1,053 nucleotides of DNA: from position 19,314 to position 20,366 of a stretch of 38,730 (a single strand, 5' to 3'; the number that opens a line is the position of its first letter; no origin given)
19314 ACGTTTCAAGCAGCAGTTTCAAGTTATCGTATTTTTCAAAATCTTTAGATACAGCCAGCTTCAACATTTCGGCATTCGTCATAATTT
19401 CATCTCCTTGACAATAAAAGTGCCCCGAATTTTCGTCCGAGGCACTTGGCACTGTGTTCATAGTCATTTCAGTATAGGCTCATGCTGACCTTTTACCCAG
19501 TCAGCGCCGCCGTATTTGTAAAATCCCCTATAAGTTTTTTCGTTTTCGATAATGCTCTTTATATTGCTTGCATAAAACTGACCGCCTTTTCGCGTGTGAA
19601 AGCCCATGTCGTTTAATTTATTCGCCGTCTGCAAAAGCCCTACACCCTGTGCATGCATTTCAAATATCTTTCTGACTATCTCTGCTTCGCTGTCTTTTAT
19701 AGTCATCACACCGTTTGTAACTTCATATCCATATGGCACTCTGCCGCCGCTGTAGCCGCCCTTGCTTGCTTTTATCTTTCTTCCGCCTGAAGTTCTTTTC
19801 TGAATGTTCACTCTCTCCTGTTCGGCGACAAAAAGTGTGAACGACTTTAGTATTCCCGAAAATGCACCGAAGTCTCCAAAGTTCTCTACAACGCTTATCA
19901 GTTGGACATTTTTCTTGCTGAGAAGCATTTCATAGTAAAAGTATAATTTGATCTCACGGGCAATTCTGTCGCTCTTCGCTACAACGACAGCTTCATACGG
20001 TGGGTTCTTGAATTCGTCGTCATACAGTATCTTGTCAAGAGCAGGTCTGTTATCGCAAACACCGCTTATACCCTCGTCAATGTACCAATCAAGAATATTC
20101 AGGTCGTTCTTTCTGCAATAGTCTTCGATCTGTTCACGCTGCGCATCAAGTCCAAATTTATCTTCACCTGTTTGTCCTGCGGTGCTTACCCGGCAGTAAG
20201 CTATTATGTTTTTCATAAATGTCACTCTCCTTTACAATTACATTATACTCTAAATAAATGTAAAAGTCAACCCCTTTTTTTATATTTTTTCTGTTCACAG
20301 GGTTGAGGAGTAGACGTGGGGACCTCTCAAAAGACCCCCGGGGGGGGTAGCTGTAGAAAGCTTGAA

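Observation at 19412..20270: Self-contained serine-recombinase transcription unit wedged between terS and terL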

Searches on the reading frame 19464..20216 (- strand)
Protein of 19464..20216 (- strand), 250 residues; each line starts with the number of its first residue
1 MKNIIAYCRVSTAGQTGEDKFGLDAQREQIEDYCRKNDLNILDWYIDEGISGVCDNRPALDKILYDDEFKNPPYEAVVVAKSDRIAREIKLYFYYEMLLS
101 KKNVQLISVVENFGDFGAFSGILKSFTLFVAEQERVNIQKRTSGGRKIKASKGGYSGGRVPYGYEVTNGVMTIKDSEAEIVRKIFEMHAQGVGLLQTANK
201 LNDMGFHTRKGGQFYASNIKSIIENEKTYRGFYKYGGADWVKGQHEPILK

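Call 3: search_protein_families(library=pfam, proteins=[window:19464-20216:-], max_evalue=0.01)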
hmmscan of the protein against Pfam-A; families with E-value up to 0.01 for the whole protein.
window:19464-20216:- (250 aa): 2 families
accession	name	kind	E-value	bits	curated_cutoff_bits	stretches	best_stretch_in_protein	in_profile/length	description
PF00239.26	Resolvase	-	4.9e-23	82.3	23.3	1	4-154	1-144/145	Resolvase, N terminal domain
PF07508.19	Recombinase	-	4.9e-14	52.9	21.1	1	176-248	2-86/102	Recombinase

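Call 6: find_homologous_proteins(query=window:19464-20216:-)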
Query window:19464-20216:- (250 aa): 1722 proteins with E <= 0.001 among 2584 candidates; the best 120 are listed.
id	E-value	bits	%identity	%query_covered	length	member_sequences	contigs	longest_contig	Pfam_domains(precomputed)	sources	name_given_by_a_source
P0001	3.4e-164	562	100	100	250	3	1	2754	PF07508.20,PF00239.27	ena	-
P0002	1.4e-122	426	74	100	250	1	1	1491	PF07508.20,PF00239.27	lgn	-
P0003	3.6e-120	418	73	100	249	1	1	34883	PF07508.20,PF00239.27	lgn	-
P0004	1.0e-118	413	72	100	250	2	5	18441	PF07508.20,PF00239.27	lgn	-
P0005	1.2e-110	387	68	100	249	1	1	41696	PF07508.20,PF00239.27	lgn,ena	-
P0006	4.6e-107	375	66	100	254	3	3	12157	PF07508.20,PF00239.27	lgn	-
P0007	5.0e-101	356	64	100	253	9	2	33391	PF07508.20,PF00239.27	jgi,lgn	jgi:site-specific DNA recombinase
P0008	1.3e-100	354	63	100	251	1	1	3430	PF07508.20,PF00239.27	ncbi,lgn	-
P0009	4.6e-100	352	62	100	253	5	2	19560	PF07508.20,PF00239.27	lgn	-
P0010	5.1e-100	352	59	100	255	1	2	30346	PF07508.20,PF00239.27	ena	-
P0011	3.9e-98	346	62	100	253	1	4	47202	PF07508.20,PF00239.27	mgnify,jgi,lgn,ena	mgnify:CR=1 FL=1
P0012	1.2e-96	341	61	100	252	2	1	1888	PF07508.20,PF00239.27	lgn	-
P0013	1.4e-96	341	62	100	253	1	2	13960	PF07508.20,PF00239.27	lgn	-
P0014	4.3e-96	339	61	100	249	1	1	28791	PF07508.20,PF00239.27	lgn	-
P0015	1.0e-95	338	60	100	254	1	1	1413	PF07508.20,PF00239.27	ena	-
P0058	1.9e-92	327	58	100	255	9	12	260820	PF07508.20,PF00239.27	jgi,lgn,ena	-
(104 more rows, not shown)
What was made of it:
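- All of the 120 best homologues are 247-278 aa (call 6).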

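Call 8: find_encoding_contigs(protein=P0003, flank=6000, max_places=3)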
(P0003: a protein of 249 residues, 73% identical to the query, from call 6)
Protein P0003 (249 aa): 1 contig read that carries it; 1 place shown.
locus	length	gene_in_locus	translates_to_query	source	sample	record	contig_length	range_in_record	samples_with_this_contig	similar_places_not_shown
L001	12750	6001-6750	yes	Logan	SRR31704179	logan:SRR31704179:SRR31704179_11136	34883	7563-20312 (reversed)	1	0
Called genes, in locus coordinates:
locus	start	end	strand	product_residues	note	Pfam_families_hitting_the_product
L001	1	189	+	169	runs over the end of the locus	-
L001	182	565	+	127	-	-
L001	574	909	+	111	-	-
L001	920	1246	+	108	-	-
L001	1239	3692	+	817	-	PF01751:Toprim, PF13155:Toprim_2, PF13662:Toprim_4, PF08706:D5_N, PF19263:DUF5906, PF03288:Pox_D5 (faint)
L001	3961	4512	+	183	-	PF16677:GP3_package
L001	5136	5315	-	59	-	-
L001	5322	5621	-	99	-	-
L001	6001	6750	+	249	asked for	PF00239:Resolvase, PF07508:Recombinase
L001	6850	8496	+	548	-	-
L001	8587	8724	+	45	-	-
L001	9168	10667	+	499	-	PF05133:SPP1_portal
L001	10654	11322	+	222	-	PF04233:Phage_Mu_F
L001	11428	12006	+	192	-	-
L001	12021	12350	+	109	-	-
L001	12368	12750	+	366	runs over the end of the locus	PF03864:Phage_cap_E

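Call 9: find_encoding_contigs(protein=P0005, flank=6000, max_places=3)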
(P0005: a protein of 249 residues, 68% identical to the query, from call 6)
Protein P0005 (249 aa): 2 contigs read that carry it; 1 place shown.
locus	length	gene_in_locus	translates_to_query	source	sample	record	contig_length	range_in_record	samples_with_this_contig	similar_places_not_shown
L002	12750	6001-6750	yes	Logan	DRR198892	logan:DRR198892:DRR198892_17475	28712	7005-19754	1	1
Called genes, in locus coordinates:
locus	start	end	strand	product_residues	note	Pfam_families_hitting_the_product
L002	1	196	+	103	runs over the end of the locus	-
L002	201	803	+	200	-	-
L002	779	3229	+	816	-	PF01751:Toprim, PF13155:Toprim_2, PF13662:Toprim_4, PF08706:D5_N, PF19263:DUF5906, PF03288:Pox_D5 (faint)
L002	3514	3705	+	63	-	PF04545:Sigma70_r4 (weak)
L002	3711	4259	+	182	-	PF16677:GP3_package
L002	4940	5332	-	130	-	-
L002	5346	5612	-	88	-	-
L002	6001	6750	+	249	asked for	PF00239:Resolvase, PF07508:Recombinase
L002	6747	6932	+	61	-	-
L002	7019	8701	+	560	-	-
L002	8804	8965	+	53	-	-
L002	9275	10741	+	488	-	PF05133:SPP1_portal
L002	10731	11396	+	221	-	PF04233:Phage_Mu_F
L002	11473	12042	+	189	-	-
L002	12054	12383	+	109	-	-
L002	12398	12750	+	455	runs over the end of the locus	PF03864:Phage_cap_E, PF18316:S-l_SbsC_C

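Call 10: find_encoding_contigs(protein=P0058, flank=6000, max_places=4)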
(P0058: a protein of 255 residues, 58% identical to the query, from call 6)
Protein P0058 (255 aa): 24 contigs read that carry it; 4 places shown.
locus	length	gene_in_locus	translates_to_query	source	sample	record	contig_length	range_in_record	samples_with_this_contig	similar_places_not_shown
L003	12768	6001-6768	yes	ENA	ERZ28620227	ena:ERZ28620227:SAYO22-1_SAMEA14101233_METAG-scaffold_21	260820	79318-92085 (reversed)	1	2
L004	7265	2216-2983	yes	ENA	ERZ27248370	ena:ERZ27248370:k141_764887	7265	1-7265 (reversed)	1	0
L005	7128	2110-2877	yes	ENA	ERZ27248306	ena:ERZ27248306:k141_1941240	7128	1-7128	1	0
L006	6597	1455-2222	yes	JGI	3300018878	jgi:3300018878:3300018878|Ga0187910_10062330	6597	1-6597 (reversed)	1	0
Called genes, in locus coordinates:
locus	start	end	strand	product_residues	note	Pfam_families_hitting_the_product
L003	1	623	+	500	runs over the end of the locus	PF08706:D5_N, PF19263:DUF5906, PF03288:Pox_D5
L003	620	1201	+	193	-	PF16677:GP3_package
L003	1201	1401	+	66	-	PF14354:Lar_restr_allev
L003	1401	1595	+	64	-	-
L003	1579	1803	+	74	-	PF14354:Lar_restr_allev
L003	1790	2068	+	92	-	-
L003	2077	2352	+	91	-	-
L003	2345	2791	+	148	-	PF09643:YopX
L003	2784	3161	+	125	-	PF04448:DUF551 (weak)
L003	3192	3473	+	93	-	-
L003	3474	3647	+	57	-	-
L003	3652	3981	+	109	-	-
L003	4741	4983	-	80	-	-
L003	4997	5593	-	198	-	-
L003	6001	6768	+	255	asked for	PF00239:Resolvase, PF07508:Recombinase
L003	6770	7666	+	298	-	PF09479:Flg_new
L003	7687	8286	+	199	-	PF13240:Zn_Ribbon_1 (faint), PF24460:DUF7575 (weak)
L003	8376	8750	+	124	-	PF00583:Acetyltransf_1, PF13673:Acetyltransf_10, PF13508:Acetyltransf_7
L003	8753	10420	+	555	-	PF22530:Terminase-T7_RNaseH-like (weak)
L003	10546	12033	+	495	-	PF05133:SPP1_portal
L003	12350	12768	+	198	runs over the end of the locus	-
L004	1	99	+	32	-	?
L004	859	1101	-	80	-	-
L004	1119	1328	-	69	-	-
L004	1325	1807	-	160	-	-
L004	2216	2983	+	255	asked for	PF00239:Resolvase, PF07508:Recombinase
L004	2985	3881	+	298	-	PF09479:Flg_new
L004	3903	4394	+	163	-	PF13240:Zn_Ribbon_1 (faint), PF24460:DUF7575 (weak)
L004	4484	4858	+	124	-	PF00583:Acetyltransf_1, PF13673:Acetyltransf_10, PF13508:Acetyltransf_7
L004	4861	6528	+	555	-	PF22530:Terminase-T7_RNaseH-like (weak)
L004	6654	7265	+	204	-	?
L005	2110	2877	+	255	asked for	PF00239:Resolvase, PF07508:Recombinase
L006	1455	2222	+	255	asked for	PF00239:Resolvase, PF07508:Recombinase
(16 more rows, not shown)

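Call 15: find_related_loci(query=A1, collection=viral_contigs, flank=8000)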
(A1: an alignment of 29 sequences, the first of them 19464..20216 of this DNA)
Query A1 (250 aa) in viral_contigs; peptide patterns used: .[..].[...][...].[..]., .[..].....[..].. (x = any residue, [..] = any of these).
600 stretches matched a pattern (row limit reached: there are more); 466 encode a relative of the query (tblastn E <= 1e-3); the best 80 are kept; 80 distinct loci.
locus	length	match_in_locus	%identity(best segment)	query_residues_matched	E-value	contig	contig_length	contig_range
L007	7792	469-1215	62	1-249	6e-104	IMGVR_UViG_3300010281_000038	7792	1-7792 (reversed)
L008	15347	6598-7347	62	1-249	4e-103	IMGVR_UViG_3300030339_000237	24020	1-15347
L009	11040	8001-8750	64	1-250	6e-102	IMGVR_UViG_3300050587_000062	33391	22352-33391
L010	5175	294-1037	59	1-249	6e-101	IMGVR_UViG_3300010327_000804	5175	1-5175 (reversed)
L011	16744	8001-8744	58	1-249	6e-101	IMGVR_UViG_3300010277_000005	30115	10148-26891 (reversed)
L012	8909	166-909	59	1-249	3e-99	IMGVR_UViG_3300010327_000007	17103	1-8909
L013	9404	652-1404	59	1-250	3e-99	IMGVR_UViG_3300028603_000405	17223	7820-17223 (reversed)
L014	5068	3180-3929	60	1-250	7e-99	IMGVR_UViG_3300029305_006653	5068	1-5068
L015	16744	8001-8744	61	1-249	6e-99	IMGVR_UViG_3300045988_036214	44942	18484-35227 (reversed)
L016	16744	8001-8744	61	1-249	1e-98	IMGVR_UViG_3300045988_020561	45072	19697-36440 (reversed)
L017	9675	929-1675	58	1-250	2e-98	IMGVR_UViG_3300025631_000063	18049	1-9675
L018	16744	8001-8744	60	1-249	2e-98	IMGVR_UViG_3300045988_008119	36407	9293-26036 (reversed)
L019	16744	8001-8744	60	1-249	2e-98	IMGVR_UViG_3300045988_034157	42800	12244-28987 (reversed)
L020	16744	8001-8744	60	1-249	2e-98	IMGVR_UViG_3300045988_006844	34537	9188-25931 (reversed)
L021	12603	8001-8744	60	1-249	3e-98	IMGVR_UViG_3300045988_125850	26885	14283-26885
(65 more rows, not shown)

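Call 16: find_related_loci(query=A1, collection=genome_contigs, flank=8000)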
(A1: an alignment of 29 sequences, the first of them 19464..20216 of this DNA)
Query A1 (250 aa) in genome_contigs; peptide patterns used: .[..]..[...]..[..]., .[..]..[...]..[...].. (x = any residue, [..] = any of these).
218 stretches matched a pattern; 124 encode a relative of the query (tblastn E <= 1e-3); the best 80 are kept; 79 distinct loci.
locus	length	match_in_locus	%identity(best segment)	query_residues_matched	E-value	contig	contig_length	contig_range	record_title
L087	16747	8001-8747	65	1-249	2e-108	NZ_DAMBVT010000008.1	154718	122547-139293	MAG: Caproiciproducens sp. isolate CTOTU49362 NODE_29_length_154718_cov_3.933184, whole genome shotgun sequence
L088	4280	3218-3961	60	2-249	2e-99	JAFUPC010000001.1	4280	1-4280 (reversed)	MAG: Clostridia bacterium isolate RGIG4697 Roe_deer_Rectum.Co__c40767, whole genome shotgun sequence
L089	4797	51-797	57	1-250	3e-98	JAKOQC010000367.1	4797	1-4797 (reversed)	MAG: bacterium isolate all_maxbin.105 k201_1100951, whole genome shotgun sequence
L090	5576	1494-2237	59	1-249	2e-95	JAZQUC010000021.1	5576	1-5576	MAG: Candidatus Fimenecus sp. isolate T1900045183_TC20190179.MAGScoT_cleanbin_000023 SGB_5251_k141_1393001, whole genome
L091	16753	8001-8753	59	1-250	3e-94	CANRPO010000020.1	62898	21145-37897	MAG: uncultured Lachnospiraceae bacterium isolate Lapin-017__bin49 genome assembly, contig: Lapin-017__NODE_176_length_6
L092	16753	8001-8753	58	1-250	1e-93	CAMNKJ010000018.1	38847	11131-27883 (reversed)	MAG: uncultured Clostridia bacterium isolate SRR873597_bin.107_metaWRAP_v1.3_MAG genome assembly, contig: NODE.1875_leng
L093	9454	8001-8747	58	1-249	1e-93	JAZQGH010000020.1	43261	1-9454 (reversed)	MAG: Acutalibacteraceae bacterium isolate T1900044631_TS20190097.MAGScoT_cleanbin_000009 SGB_1035_k141_2754953, whole ge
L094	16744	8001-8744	57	1-249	3e-93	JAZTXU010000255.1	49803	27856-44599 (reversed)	MAG: Acutalibacteraceae bacterium isolate T1900045328_YK20190017.MAGScoT_cleanbin_000075 SGB_6490_k141_2803324, whole ge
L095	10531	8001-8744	56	1-249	2e-92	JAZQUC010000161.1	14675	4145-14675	MAG: Candidatus Fimenecus sp. isolate T1900045183_TC20190179.MAGScoT_cleanbin_000023 SGB_5251_k141_971671, whole genome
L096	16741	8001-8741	57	1-248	3e-92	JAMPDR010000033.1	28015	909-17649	MAG: Ruminococcus sp. isolate NALB_7823_32 Scaffold_#33__SCF_033___28015_bp, whole genome shotgun sequence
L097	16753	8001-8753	58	1-250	3e-92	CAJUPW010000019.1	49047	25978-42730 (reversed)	MAG TPA_asm: uncultured Oscillospiraceae bacterium isolate MGBC165440 genome assembly, contig: MGBC165440.19, whole geno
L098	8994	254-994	59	3-250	2e-91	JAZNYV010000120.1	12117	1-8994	MAG: Faecousia sp. isolate T1900044774_TS20190240.MAGScoT_cleanbin_000007 SGB_2466_k141_2286647, whole genome shotgun se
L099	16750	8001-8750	58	1-249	1e-90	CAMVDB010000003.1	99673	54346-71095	MAG TPA_asm: uncultured Clostridia bacterium isolate SRR8387714_bin.58_metaWRAP_v1.3_MAG genome assembly, contig: ERZ142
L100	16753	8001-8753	57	1-250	3e-90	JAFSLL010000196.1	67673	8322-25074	MAG: Oscillospiraceae bacterium isolate RGIG3250 Goat_Reticulum-3__c466555, whole genome shotgun sequence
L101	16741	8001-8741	55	3-250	5e-90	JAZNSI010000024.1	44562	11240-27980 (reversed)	MAG: Clostridia bacterium isolate T1900044810_TS20190276.MAGScoT_cleanbin_000004 SGB_2776_k141_1162147, whole genome sho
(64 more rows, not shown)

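Call 18: search_dna_similar(query=window:19464-20216:-, collection=phages, mode=protein, max_rows=40)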
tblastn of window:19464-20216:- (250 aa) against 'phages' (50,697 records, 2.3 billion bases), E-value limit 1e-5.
Records with a match: 783; places in all: 837; records where one place covers at least 80% of the query: 742.
Best place of each record, by identity: <60% 783.
By first word of the organism name: Streptococcus 141; Mycobacterium 129; Staphylococcus 92; Bacteriophage 66; Bacillus 61; Arthrobacter 48; Rhodococcus 42; Streptomyces 26; Paenibacillus 24; Clostridium 21; and 49 more.
By host as written in the record: - 97; Mycobacterium smegmatis mc2 155 87; Rhodococcus erythropolis RIA 643 36; Staphylococcus aureus 34; Arthrobacter globiformis B-2979 31; Mycobacterium smegmatis mc#155 23; Bacillus anthracis 16; Streptococcus suis 11; and 264 more.
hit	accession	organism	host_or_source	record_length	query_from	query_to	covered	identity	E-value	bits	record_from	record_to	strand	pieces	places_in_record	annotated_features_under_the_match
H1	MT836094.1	Bacteriophage sp.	human fecal samples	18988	1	250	100%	57.1%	2e-85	282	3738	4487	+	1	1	record has no annotation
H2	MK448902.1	Streptococcus phage Javan308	Streptococcus mitis B6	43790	1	249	100%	34.1%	5e-26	111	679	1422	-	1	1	putative integrase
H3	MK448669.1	Streptococcus phage Javan11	Streptococcus agalactiae BSU248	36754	4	249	98%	34.0%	6e-26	111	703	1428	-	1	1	integrase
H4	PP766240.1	Streptococcus phage phiGBSVK-F1_GBSInt11.2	Streptococcus agalactiae JN_AR_GBS66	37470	4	249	98%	34.0%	6e-26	111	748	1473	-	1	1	integrase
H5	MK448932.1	Streptococcus phage Javan42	Streptococcus agalactiae ES-PW-160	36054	4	249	98%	34.0%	6e-26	111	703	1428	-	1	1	integrase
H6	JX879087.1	Streptococcus phage phiNJ2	Streptococcus suis NJ2 serotype 9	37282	1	249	100%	32.7%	1e-22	102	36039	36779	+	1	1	putative recombinase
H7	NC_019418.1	Streptococcus phage phiNJ2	Streptococcus suis NJ2 serotype 9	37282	1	249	100%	32.7%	1e-22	102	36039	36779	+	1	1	integrase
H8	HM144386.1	Brochothrix phage BL3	Brochothrix thermosphacta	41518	7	249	97%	33.5%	9e-22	99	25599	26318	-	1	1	gp29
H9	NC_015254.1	Brochothrix phage BL3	Brochothrix thermosphacta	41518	7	249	97%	33.5%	9e-22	99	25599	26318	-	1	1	integrase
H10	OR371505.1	Listeria phage FHC193-PLM9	Listeria monocytogenes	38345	7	249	97%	33.3%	7e-19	91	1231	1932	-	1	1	recombinase family protein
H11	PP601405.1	Listeria phage 184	Listeria monocytogenes 1184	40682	7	249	97%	32.3%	6e-18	88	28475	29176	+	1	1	integrase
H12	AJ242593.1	Listeria phage A118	Listeria monocytogenes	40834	7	249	97%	32.3%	6e-18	88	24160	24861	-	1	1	int: putative integrase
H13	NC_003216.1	Listeria phage A118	Listeria monocytogenes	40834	7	249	97%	32.3%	6e-18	88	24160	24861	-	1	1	int: integrase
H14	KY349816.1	Streptococcus phage Str01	Streptococcus pyogenes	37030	1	249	100%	31.5%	6e-23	102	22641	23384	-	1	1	integrase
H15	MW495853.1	Streptococcus phage A1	Streptococcus pyogenes ATCC 12202-B1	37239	1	249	100%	31.5%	6e-23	102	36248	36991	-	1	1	hypothetical protein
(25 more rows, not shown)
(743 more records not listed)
